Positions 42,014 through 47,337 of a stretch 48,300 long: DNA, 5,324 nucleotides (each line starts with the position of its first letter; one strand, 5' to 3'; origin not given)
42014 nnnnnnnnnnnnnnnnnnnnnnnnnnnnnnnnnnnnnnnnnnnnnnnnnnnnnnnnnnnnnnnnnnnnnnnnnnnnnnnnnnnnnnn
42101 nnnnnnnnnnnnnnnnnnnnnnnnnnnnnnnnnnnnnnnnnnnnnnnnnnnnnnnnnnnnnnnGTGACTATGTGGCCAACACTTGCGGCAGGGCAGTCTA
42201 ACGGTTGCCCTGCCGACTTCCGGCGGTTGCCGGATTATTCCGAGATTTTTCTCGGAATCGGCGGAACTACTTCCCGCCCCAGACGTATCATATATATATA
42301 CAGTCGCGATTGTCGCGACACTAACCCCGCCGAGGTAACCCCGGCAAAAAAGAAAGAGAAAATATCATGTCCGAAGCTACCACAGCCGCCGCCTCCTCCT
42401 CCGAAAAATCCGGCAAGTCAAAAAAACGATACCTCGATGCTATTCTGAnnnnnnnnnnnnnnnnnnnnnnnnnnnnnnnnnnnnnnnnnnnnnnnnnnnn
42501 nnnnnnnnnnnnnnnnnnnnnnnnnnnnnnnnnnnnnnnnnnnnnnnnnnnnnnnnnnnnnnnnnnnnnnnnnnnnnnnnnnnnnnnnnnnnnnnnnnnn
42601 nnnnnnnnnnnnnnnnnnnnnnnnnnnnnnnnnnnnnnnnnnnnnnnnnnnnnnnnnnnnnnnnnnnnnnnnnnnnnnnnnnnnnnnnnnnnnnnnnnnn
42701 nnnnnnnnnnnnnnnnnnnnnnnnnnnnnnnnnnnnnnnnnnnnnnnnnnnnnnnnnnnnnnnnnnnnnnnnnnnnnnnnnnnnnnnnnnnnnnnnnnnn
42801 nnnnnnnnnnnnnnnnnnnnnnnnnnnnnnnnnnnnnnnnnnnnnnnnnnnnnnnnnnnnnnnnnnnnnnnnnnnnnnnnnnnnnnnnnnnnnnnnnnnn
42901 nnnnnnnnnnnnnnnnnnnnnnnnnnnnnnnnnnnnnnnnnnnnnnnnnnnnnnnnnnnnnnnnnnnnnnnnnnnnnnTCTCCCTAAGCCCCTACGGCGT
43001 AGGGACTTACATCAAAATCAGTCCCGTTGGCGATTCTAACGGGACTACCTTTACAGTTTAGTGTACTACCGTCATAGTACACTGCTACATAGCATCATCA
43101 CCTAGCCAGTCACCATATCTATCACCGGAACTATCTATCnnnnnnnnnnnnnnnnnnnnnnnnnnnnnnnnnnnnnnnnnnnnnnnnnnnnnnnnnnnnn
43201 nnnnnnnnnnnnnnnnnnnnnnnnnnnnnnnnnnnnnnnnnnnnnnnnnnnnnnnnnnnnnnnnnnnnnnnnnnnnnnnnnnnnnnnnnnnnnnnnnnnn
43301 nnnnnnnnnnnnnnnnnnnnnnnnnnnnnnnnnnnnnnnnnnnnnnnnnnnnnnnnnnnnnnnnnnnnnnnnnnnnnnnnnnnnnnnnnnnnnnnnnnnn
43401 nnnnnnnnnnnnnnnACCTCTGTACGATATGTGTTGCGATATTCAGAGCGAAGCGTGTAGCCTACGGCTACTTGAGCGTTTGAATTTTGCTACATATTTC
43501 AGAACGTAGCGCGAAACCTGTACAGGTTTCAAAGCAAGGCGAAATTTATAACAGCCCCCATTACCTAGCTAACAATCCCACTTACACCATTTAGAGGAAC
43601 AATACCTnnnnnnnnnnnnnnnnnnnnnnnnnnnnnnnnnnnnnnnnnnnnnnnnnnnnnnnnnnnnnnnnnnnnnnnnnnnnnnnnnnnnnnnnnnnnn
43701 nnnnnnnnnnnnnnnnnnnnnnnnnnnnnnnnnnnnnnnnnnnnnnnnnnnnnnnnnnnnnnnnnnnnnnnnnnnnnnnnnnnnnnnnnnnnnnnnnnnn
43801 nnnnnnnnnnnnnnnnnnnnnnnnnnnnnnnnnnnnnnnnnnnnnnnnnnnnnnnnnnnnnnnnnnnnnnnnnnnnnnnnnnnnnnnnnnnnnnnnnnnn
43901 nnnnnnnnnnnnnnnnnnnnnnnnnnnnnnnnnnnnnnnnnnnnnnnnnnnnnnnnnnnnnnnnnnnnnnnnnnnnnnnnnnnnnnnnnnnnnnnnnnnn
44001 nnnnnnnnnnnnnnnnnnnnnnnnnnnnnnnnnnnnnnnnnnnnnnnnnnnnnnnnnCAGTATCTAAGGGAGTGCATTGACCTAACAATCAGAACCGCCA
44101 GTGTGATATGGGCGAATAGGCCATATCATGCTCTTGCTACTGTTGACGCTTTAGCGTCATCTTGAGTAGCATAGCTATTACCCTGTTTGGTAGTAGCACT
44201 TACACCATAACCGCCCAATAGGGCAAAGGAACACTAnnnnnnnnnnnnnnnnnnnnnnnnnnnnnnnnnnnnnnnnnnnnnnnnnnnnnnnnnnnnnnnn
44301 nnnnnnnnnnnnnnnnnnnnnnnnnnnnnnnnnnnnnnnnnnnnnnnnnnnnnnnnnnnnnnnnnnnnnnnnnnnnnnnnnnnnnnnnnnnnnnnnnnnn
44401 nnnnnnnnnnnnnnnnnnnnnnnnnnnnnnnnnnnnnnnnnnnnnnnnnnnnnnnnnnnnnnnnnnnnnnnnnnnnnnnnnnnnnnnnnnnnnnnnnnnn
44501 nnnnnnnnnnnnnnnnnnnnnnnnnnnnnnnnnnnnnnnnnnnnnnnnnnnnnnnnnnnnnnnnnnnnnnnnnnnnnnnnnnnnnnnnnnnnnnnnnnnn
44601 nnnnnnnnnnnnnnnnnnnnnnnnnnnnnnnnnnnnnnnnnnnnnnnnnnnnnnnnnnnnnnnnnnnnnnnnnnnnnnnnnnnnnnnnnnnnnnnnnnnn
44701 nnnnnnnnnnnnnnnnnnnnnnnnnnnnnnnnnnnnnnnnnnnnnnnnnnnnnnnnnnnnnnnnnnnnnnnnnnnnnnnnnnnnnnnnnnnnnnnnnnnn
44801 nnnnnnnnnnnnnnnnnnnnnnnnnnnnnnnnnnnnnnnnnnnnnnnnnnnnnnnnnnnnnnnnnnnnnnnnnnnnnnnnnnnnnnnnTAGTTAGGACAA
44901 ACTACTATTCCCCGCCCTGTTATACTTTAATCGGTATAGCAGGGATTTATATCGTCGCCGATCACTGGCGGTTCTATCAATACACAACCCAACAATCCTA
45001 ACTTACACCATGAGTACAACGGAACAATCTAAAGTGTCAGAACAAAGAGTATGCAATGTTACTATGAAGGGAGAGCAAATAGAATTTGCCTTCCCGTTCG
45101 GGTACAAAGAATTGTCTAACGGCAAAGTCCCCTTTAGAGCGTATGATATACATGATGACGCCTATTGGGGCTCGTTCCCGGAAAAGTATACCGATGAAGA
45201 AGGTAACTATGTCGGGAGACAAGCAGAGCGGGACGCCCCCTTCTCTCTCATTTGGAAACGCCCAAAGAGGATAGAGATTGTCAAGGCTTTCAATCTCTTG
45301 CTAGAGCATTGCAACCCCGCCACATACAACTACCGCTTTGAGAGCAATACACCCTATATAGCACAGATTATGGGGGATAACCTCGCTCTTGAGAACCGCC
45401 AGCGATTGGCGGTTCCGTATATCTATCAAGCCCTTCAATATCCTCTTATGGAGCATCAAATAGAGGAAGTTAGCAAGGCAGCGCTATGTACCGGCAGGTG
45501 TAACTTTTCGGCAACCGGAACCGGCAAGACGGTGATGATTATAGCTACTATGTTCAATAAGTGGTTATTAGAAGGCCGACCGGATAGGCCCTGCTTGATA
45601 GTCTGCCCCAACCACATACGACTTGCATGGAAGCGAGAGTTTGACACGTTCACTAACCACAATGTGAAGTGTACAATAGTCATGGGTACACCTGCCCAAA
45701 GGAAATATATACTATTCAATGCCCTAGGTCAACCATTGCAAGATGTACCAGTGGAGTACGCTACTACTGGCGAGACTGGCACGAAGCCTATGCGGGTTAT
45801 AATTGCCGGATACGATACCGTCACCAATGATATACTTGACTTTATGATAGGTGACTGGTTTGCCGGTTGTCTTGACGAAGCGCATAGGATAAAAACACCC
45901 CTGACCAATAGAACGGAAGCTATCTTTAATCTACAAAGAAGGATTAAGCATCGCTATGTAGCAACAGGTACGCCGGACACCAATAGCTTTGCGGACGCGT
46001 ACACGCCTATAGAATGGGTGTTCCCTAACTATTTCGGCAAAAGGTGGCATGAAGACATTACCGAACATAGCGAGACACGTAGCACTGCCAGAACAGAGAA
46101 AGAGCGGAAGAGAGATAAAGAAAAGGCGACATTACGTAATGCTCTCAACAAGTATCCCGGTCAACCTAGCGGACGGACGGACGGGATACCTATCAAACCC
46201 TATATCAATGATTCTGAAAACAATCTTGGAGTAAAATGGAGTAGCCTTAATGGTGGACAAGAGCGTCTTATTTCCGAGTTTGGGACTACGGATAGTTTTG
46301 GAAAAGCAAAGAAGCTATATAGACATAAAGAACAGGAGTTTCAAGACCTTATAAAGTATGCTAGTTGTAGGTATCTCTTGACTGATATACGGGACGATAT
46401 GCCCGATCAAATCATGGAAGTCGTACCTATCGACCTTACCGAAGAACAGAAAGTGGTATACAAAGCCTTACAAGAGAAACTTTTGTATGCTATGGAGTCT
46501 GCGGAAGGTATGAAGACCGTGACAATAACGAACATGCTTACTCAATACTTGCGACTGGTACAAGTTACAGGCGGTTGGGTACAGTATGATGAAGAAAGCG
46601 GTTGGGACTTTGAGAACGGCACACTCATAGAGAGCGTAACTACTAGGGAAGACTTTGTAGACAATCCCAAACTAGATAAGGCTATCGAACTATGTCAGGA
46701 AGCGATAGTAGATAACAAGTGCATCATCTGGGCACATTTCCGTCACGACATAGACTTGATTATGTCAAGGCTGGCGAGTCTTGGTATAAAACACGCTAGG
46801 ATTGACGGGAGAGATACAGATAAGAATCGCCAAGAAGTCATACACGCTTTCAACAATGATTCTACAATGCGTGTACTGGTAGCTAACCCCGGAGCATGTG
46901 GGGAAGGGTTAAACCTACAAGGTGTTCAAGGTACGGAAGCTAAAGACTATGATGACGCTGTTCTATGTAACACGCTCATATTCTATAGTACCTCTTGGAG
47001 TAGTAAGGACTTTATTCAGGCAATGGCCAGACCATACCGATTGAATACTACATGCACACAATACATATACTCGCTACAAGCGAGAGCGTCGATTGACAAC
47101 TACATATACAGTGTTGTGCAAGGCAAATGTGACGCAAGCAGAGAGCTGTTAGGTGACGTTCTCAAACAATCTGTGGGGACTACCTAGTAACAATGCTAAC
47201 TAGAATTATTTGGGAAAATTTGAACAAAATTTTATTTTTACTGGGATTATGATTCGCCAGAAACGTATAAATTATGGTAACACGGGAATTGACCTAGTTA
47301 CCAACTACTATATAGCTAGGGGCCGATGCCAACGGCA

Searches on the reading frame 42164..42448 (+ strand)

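Call 57: search_protein_families(library=phrogs, proteins=[window:42164-42448:+], max_evalue=0.1)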
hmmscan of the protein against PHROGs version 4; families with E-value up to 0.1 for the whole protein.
window:42164-42448:+ (94 aa): 1 family
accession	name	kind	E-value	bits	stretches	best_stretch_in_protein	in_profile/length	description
phrog_38722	-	unknown function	0.079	14.4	1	31-83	29-85/130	-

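Call 113: search_protein_families(library=pfam, proteins=[window:42164-42448:+], max_evalue=0.05)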
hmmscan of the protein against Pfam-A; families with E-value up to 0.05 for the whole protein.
window:42164-42448:+ (94 aa): 0 families

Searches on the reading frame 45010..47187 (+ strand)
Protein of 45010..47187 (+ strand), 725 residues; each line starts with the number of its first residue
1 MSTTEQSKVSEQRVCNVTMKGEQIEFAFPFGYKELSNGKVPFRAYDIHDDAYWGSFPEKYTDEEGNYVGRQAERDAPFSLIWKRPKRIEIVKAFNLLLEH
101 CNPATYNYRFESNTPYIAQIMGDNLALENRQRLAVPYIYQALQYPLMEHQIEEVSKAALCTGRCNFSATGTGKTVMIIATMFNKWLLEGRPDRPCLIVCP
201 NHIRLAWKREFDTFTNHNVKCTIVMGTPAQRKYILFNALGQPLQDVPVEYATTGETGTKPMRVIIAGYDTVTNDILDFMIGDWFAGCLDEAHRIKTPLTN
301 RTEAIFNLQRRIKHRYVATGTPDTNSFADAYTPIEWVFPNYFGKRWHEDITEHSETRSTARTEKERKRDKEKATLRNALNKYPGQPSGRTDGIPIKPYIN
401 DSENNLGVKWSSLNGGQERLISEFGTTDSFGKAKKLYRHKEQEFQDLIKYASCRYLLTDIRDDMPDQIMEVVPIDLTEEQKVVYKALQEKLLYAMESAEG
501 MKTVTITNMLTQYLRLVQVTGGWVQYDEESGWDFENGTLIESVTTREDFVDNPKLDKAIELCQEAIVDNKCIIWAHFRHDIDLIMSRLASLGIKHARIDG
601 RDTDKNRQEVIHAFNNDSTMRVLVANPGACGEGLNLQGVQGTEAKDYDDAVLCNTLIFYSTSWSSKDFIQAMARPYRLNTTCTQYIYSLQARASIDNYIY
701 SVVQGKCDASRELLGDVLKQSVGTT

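Call 11: search_protein_families(library=pfam, proteins=[window:45010-47187:+], max_evalue=0.01)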
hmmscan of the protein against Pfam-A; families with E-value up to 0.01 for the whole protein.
window:45010-47187:+ (725 aa): 4 families
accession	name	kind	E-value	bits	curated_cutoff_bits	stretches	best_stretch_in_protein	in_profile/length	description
PF00176.29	SNF2-rel_dom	-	2.1e-23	83.3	24.9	1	169-517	26-282/290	SNF2-related domain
PF00271.37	Helicase_C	-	2e-11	44.6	23.5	1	557-640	5-85/110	Helicase conserved C-terminal domain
PF04851.21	ResIII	-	3.4e-06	27.5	22.5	1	167-307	30-148/164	Type III restriction enzyme, res subunit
PF00270.35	DEAD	-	0.0083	16.3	26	0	168-222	22-77/167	DEAD/DEAH box helicase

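Call 12: search_protein_families(library=phrogs, proteins=[window:45010-47187:+], max_evalue=0.01)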
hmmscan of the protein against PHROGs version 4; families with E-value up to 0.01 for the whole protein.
window:45010-47187:+ (725 aa): 7 families
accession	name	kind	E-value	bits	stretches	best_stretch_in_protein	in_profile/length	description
phrog_62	-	DNA, RNA and nucleotide metabolism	1.9e-77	262.1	1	135-722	686-1141/1881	DNA helicase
phrog_16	-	DNA, RNA and nucleotide metabolism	1.8e-20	73.8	2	554-681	478-589/986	DNA helicase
phrog_29996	-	unknown function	8.7e-08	31.6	0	460-708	939-1158/1189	-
phrog_11354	-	unknown function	5.5e-07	30.3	1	600-716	5-107/116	-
phrog_23807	-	unknown function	8.5e-06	24.8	0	567-638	528-605/1053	-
phrog_24008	-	DNA, RNA and nucleotide metabolism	3.2e-05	23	1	287-341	598-652/1006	helicase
phrog_11801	-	other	0.00041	18.6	0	167-217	888-936/2269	DNA methyltransferase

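Call 13: find_related_loci(query=window:45010-47187:+, collection=viral_contigs, flank=10000)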
Query window:45010-47187:+ (725 aa) in viral_contigs; peptide patterns used: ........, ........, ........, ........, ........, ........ (x = any residue, [..] = any of these).
1 stretches matched a pattern, but none encodes a relative of the query by tblastn (E <= 1e-3).

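Call 61: find_homologous_proteins(query=window:45034-47187:+, max_evalue=1e-30)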
Query window:45034-47187:+ (717 aa): 2 proteins with E <= 1e-30 among 8000 candidates.
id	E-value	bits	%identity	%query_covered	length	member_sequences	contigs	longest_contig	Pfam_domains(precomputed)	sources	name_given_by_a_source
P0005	0.0e+0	1689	100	100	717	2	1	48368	PF00176.30,PF00271.38,PF04851.22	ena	-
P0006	5.1e-154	532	41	91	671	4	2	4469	PF00270.36,PF00176.30,PF00271.38,PF04851.22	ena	-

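Call 62: find_encoding_contigs(protein=P0006, flank=10000)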
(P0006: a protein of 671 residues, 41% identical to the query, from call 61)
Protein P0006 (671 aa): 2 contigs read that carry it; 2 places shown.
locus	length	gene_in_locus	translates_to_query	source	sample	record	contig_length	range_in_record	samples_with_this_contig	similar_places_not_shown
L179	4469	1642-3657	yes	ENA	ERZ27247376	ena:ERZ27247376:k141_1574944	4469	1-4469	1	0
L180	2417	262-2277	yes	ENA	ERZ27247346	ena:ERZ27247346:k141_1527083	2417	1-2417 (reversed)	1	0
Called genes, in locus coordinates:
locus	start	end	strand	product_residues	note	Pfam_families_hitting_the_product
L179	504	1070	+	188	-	-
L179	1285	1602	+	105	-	-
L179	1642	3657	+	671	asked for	PF04851:ResIII, PF00176:SNF2-rel_dom, PF00270:DEAD (weak), PF00271:Helicase_C (weak)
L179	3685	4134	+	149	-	-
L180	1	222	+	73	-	?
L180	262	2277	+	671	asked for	PF04851:ResIII, PF00176:SNF2-rel_dom, PF00270:DEAD (weak), PF00271:Helicase_C (weak)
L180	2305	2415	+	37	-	?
